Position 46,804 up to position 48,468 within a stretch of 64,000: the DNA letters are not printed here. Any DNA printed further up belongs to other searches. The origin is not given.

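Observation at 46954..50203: TPR-AAA+ ATPase followed by two translationally coupled TPR proteins, directly downstream of era-der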

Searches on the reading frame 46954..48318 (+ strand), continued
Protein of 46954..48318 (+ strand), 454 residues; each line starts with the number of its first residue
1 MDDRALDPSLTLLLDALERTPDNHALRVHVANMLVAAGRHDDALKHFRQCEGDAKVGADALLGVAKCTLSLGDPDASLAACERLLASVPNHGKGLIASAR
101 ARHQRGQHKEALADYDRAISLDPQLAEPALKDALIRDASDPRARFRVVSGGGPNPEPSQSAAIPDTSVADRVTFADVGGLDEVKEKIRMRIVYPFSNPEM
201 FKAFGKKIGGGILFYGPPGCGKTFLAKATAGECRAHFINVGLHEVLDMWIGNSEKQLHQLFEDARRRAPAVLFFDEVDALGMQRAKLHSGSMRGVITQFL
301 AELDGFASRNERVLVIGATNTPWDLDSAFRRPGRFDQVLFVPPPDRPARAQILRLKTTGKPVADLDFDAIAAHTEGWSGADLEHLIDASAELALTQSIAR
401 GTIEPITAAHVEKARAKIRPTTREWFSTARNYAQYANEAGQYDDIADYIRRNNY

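Call 37: search_solved_structures(query=L063:5563-6858:+, max_evalue=1e-20, show_alignments=1)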
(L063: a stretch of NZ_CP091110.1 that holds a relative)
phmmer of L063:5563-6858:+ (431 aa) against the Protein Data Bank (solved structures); distinct sequences matched with E-value up to 1e-20: 266 (the best 60 are shown).
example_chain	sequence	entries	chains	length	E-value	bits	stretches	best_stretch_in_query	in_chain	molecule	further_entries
7rlb_A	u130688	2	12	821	1.6e-88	300.6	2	147-425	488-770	Transitional endoplasmic reticulum ATPase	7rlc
1r7r_A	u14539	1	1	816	2.1e-88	300.1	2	147-425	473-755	Transitional endoplasmic reticulum ATPase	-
7rlj_A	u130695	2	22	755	2.2e-88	300.1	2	147-425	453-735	Transitional endoplasmic reticulum ATPase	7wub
8yka_A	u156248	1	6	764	2.3e-88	300.1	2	147-425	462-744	Transitional endoplasmic reticulum ATPase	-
7y4w_A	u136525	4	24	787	2.6e-88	299.9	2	147-425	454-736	Transitional endoplasmic reticulum ATPase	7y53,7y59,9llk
7l5w_A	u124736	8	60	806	2.8e-88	299.8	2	147-425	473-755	Transitional endoplasmic reticulum ATPase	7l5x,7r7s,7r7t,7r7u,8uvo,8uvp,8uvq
7rl9_A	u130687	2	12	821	2.8e-88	299.8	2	147-425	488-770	Transitional endoplasmic reticulum ATPase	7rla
7bp9_A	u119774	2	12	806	2.8e-88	299.8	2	147-425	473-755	Transitional endoplasmic reticulum ATPase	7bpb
7bp8_A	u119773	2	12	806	2.8e-88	299.8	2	147-425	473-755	Transitional endoplasmic reticulum ATPase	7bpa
10qq_A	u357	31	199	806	2.8e-88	299.8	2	147-425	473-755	Transitional endoplasmic reticulum ATPase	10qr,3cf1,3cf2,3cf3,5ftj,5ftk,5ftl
7k57_A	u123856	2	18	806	2.8e-88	299.8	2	147-425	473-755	Transitional endoplasmic reticulum ATPase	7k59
5ifw_B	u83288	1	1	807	2.8e-88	299.8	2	147-425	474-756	Transitional endoplasmic reticulum ATPase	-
8b5r_A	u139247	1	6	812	2.9e-88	299.7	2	147-425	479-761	Transitional endoplasmic reticulum ATPase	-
7vcs_A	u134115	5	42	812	2.9e-88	299.7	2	147-425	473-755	Transitional endoplasmic reticulum ATPase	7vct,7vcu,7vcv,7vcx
9y0b_A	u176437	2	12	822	2.9e-88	299.7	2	147-425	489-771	Transitional endoplasmic reticulum ATPase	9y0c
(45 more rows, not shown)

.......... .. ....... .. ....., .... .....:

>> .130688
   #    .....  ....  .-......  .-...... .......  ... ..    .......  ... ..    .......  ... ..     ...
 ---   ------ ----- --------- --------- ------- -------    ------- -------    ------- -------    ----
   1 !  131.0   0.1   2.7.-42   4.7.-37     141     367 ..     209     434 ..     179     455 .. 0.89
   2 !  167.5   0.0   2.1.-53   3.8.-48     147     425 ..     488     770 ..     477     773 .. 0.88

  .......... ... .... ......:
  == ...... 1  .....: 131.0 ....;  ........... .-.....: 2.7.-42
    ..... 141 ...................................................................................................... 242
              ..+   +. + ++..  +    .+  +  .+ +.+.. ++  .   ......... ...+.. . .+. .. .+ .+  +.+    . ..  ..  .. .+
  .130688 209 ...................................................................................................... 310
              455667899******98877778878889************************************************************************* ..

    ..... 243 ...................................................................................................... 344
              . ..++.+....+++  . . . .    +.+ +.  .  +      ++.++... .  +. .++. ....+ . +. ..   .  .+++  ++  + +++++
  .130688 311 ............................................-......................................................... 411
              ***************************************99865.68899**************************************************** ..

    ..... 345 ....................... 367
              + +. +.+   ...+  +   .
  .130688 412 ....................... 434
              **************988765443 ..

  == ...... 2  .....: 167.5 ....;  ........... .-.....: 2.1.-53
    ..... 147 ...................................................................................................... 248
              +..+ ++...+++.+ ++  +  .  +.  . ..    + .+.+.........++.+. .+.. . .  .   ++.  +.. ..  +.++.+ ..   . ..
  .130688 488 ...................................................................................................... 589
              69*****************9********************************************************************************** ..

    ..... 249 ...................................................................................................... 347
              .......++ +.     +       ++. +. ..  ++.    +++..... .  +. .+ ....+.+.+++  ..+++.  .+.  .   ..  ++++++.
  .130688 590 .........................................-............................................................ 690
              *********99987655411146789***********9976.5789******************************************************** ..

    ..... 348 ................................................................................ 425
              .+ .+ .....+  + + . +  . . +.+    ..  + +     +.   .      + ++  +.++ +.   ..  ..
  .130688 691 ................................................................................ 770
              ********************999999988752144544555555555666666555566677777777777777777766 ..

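Call 48: predict_structure(alignment_id=A2)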
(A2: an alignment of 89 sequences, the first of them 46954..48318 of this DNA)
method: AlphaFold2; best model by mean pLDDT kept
length: 454 residues; sequences in the alignment: 89
mean_pLDDT: 84.4   pTM: 0.60
mean pLDDT of the five models: 84.4, 83.9, 83.7, 83.2, 83.1
residues with pLDDT >= 90: 224; 70-90: 161; 50-70: 36; < 50: 33
segments of 3 or more residues with pLDDT < 50: 1-3, 143-170
pLDDT, mean of each block of 10 residues (from residue 1): 64 94 96 96 98 97 98 98 98 98 95 98 95 85 39 32 40 81 89 87 79 90 90 88 64 73 85 84 57 71 73 86 81 85 91 92 96 93 96 97 96 95 89 78 88 87
secondary structure, 60 per line:
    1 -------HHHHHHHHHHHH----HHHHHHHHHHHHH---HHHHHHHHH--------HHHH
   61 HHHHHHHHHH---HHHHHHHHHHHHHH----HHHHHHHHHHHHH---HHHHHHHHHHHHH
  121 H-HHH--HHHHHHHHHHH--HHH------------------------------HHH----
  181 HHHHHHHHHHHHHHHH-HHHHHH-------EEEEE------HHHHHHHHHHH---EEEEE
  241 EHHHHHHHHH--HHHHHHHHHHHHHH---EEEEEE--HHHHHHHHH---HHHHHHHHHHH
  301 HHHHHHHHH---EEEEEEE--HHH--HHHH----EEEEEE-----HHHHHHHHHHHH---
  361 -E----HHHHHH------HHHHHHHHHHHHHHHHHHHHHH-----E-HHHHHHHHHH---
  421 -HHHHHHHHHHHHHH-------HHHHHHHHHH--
elements in order: H8-19 H24-36 H40-48 H57-70 H74-87 H92-104 H108-121 H128-138 H181-196 H198-203 E211-215 H222-232 E236-241 H242-250 H253-266 E270-275 H278-286 H290-309 E313-319 H327-330 E335-340 H346-357 H367-372 H379-400 H408-417 H422-435 H443-452

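Call 52: fold_search(model_id=the predicted structure, library=pdb)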
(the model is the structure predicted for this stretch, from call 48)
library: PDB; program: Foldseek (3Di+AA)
matches with E <= 10: 1995; with E <= 0.001: 1252
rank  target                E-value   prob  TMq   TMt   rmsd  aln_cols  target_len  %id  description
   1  9mpr_E                4.2e-19  1.00  0.50  0.42  12.7       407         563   31  Cryo-EM structure of three VCPIP1 VCPIDs bound to VCP (released 2025-10-15)
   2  5c18_F                1.6e-18  1.00  0.50  0.33  12.7       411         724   32  p97-delta709-728 in complex with ATP-gamma-S (released 2016-01-13)
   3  7lmz_E                1.6e-18  1.00  0.50  0.32  13.4       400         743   32  Cryo-EM structure of human p97 in complex with Npl4/Ufd1 and Ub6 (Class 1) (released 2021-09-15)
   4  9mpq_D                2.1e-18  1.00  0.50  0.42  18.1       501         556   26  Cryo-EM structure of VCP (consensus) (released 2025-10-15)
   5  5c18_A                2.2e-18  1.00  0.50  0.33  13.6       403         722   32  p97-delta709-728 in complex with ATP-gamma-S (released 2016-01-13)
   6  9mpq_C                2.3e-18  1.00  0.51  0.33  11.3       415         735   31  Cryo-EM structure of VCP (consensus) (released 2025-10-15)
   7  9mpr_A                2.7e-18  1.00  0.50  0.41  12.5       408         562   31  Cryo-EM structure of three VCPIP1 VCPIDs bound to VCP (released 2025-10-15)
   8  5c1a_A                3.1e-18  1.00  0.50  0.32  13.6       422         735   30  p97-N750D/R753D/M757D/Q760D in complex with ATP-gamma-S (released 2016-01-13)
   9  9mpq_F                3.2e-18  1.00  0.51  0.33  11.1       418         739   31  Cryo-EM structure of VCP (consensus) (released 2025-10-15)
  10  7lmy_A                4.0e-18  1.00  0.50  0.32  12.8       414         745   30  Cryo-EM structure of human p97 in complex with NMS-873 in the presence of ATP, Npl4/Ufd1, and Ub6 (released 2021-09-15)
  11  3cf0_A                5.1e-18  1.00  0.46  0.70   4.7       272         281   40  Structure of D2 subdomain of P97/VCP in complex with ADP (released 2008-04-22)
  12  7wub_G                5.1e-18  1.00  0.49  0.31  13.2       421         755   30  Cryo-EM structure of dodecamer P97 (released 2022-03-23)
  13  9mpq_B                5.3e-18  1.00  0.50  0.32  11.5       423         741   30  Cryo-EM structure of VCP (consensus) (released 2025-10-15)
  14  9yp6_A                5.8e-18  1.00  0.50  0.32  12.6       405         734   32  Structure of human VCP/p97 hexamer bound to ADP and UTE-156 (released 2026-03-18)
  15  9mpr_C                6.3e-18  1.00  0.50  0.42  11.4       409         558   32  Cryo-EM structure of three VCPIP1 VCPIDs bound to VCP (released 2025-10-15)
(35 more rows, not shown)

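Call 56: search_dna_similar(query=window:46954-48318:+, collection=plasmids, mode=protein, max_rows=15, max_evalue=1e-40)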
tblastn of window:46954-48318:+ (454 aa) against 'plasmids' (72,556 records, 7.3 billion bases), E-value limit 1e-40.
Records with a match: 85; places in all: 131; records where one place covers at least 80% of the query: 2.
Best place of each record, by identity: <60% 85.
By first word of the organism name: Streptomyces 12; Halobacterium 7; Rhizobium 7; Microvirga 5; Haloarcula 5; Natronorubrum 4; Haloterrigena 4; Escherichia 4; Natrinema 4; Klebsiella 3; and 26 more.
By predicted mobility (MOB-suite, as given by PLSDB): non-mobilizable 76; mobilizable 8; conjugative 1.
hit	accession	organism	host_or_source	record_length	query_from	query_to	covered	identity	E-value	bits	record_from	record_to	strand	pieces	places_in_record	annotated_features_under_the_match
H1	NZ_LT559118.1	Nonomuraea gerenzanensis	-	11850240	20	450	95%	41.7%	5e-89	303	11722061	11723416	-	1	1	none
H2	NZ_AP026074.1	Streptomyces nigrescens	-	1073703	21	451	95%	40.4%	5e-79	274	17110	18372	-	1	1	none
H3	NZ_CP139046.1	Streptomyces sp. KN37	whole organism,Kanas soil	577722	147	448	67%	47.5%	2e-82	284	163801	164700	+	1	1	ATP-binding protein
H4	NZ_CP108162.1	Streptomyces sp. NBC_00158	-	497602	121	451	73%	42.8%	5e-79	274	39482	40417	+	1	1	ATP-binding protein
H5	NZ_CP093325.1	Bacillus sp. N5-665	whole organism,peat soil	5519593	135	449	69%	44.1%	2e-83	287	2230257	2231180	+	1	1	none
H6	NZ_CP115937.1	Streptomyces goshikiensis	microorganism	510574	165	451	63%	47.9%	5e-83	286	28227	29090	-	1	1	ATP-binding protein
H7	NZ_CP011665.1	Streptomyces sp. Mg1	-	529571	165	451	63%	47.9%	5e-83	286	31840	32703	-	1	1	ATP-binding protein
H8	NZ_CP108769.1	Streptomyces goshikiensis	-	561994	165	451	63%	47.9%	5e-83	286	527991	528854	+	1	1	ATP-binding protein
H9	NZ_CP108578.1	Streptomyces goshikiensis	-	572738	165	451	63%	47.6%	9e-82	282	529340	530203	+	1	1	ATP-binding protein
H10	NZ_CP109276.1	Streptomyces anthocyanicus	-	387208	172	448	61%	47.8%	7e-78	271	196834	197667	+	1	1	ATP-binding protein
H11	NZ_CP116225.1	Actinomyces oris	Homo sapiens,Cell culture,oral cavity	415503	172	452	62%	45.6%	2e-75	264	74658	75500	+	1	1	AAA family ATPase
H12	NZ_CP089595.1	Halobacterium zhouii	cell culture,sediment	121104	111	426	70%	39.1%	2e-50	191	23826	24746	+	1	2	CDC48 family AAA ATPase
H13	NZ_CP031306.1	Natronorubrum bangense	Cell culture,The Bange salt-alkaline ...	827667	110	421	69%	38.4%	7e-47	181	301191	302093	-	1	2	CDC48 family AAA ATPase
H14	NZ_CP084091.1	Halomicrobium urmianum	cell culture,salt lake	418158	171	421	55%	45.5%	9e-51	192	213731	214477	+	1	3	CDC48 family AAA ATPase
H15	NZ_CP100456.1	Halomarina sp. BND7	cell culture,sediment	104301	157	452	65%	38.3%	1e-47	183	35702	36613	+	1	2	CDC48 family AAA ATPase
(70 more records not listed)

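Call 57: get_annotated_region(hit=H3, flank=4000)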
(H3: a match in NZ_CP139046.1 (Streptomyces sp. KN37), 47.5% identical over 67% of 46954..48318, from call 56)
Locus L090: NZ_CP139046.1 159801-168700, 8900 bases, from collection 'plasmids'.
description: Streptomyces sp. KN37 plasmid unnamed2, complete sequence
organism: Streptomyces sp. KN37 (NCBI taxid 3090667)
taxonomy: Bacteria; Actinomycetota; Actinomycetes; Kitasatosporales; Streptomycetaceae; Streptomyces; Streptomyces sp. KN37
host: -; source: whole organism,Kanas soil; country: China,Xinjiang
typing (MOB-suite, as given by PLSDB): non-mobilizable
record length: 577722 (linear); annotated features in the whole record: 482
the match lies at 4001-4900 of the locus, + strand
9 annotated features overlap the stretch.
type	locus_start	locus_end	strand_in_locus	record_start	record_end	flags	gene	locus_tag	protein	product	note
CDS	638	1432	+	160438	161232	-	-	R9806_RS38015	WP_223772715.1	DJ-1/PfpI family protein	-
CDS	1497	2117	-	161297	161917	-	-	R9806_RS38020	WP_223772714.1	L-threonylcarbamoyladenylate synthase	GO:0006400 - tRNA modification [Evidence IEA]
CDS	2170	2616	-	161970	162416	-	-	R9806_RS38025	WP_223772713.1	hypothetical protein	-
CDS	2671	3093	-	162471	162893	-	-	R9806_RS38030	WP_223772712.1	hypothetical protein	-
CDS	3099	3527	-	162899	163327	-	-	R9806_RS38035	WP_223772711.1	hypothetical protein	-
CDS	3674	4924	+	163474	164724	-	-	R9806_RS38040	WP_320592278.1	ATP-binding protein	-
CDS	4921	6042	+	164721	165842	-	-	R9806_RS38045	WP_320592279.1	tetratricopeptide repeat protein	-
CDS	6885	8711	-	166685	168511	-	-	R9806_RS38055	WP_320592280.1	RICIN domain-containing protein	-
CDS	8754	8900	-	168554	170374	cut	-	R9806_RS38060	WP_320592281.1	RICIN domain-containing protein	-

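Call 58: get_annotated_region(hit=H11, flank=4000)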
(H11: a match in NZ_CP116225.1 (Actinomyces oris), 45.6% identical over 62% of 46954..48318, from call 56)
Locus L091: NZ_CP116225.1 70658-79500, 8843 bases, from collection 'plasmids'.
description: Actinomyces oris strain WVU627 plasmid unnamed1, complete sequence
organism: Actinomyces oris (NCBI taxid 544580)
taxonomy: Bacteria; Actinomycetota; Actinomycetes; Actinomycetales; Actinomycetaceae; Actinomyces; Actinomyces oris
host: -; source: Homo sapiens,Cell culture,oral cavity; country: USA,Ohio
typing (MOB-suite, as given by PLSDB): non-mobilizable
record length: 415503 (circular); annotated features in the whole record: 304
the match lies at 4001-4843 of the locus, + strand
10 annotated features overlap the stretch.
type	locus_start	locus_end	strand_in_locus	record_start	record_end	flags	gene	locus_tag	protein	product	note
CDS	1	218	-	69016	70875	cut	dnaK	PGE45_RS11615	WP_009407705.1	molecular chaperone DnaK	GO:0006457 - protein folding [Evidence IEA]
CDS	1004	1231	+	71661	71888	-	-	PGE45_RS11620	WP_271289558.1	hypothetical protein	-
CDS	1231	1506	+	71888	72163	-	-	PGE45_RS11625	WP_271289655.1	hypothetical protein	-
CDS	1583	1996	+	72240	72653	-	-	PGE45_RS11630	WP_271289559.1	serine/threonine protein phosphatase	-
CDS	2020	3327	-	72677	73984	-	-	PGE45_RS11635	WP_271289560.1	multidrug effflux MFS transporter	GO:0055085 - transmembrane transport [Evidence IEA]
CDS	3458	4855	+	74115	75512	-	-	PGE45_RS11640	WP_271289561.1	AAA family ATPase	-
CDS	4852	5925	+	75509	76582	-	-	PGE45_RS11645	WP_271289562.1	tetratricopeptide repeat protein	-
CDS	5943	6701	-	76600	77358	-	-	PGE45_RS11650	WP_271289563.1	ABC transporter ATP-binding protein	-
CDS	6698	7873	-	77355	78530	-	-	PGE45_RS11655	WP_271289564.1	iron ABC transporter permease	GO:0006826 - iron ion transport [Evidence IEA]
CDS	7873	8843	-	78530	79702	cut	-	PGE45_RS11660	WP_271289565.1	ABC transporter substrate-binding protein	-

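Call 60: find_encoding_contigs(protein=P0043, flank=5000, max_places=1)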
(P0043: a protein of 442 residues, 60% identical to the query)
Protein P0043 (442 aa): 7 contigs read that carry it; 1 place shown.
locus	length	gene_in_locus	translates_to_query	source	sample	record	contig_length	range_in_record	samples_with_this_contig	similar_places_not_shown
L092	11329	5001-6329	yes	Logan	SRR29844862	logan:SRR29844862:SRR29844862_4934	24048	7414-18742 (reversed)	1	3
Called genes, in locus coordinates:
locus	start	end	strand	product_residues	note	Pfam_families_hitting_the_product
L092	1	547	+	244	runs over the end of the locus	PF01553:Acyltransferase, PF03982:DAGAT (weak)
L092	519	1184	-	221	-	-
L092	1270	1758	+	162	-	-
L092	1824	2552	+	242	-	-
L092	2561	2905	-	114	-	-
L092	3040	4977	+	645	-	PF07715:Plug (weak), PF00593:TonB_dep_Rec_b-barrel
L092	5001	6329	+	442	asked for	PF07719:TPR_2 (faint), PF13174:TPR_6 (faint), PF13428:TPR_14 (faint), PF00515:TPR_1 (faint), PF14559:TPR_19 (weak), PF13432:TPR_16, PF00004:AAA, PF17862:AAA_lid_3, +1 more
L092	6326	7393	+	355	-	-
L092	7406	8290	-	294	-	-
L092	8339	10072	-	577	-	-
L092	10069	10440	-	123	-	-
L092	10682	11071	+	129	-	PF05488:PAAR_motif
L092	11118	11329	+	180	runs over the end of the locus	PF13503:DUF4123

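Call 61: find_encoding_contigs(protein=P0083, flank=5000, max_places=1)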
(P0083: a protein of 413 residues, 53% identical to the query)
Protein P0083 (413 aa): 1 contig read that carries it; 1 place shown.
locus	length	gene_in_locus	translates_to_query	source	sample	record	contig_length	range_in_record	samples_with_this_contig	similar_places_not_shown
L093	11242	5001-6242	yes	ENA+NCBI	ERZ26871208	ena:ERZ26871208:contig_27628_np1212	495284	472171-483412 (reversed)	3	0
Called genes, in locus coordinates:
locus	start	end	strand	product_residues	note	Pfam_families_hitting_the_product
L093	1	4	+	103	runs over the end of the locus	-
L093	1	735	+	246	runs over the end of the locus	-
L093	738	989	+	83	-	-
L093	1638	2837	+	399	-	PF02515:CoA_transf_3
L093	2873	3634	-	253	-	-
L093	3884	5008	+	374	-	-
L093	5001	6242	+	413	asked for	PF00004:AAA, PF17862:AAA_lid_3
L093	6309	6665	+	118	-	-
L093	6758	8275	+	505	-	PF00512:HisKA, PF02518:HATPase_c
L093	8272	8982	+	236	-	PF00072:Response_reg, PF00486:Trans_reg_C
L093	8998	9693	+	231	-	-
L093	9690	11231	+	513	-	-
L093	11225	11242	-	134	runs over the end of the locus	-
